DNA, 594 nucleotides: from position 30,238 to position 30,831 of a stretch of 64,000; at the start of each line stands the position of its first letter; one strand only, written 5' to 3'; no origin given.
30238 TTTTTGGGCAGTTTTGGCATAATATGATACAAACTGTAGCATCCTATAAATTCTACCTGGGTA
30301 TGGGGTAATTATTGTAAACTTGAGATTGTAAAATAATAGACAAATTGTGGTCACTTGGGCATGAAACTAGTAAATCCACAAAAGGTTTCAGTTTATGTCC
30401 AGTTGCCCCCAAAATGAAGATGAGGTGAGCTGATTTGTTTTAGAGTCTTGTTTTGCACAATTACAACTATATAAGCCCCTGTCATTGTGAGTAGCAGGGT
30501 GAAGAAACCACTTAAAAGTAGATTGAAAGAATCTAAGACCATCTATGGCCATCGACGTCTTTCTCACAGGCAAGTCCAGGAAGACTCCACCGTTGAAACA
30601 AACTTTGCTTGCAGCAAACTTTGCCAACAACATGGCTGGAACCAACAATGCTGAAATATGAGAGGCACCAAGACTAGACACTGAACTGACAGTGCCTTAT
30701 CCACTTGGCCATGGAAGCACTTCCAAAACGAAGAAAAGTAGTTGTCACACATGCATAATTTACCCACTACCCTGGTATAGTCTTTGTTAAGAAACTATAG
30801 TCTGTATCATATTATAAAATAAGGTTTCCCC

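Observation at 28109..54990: PIWI-clade Argonaute gene spread over >27 kb, heavily TE-invaded and truncated at both ends in the window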

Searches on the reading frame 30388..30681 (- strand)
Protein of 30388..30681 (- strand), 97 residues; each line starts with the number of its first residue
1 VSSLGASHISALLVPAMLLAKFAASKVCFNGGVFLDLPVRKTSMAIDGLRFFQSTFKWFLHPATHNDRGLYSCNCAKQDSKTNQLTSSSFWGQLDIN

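Call 42: search_protein_families(library=pfam, proteins=[window:30388-30681:-], max_evalue=0.1)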
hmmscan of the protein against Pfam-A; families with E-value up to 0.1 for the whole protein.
window:30388-30681:- (97 aa): 1 family
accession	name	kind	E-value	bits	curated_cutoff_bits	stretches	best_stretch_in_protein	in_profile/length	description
PF16680.11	Ig_4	-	0.032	15.2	30.1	1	55-83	29-56/71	T-cell surface glycoprotein CD3 delta chain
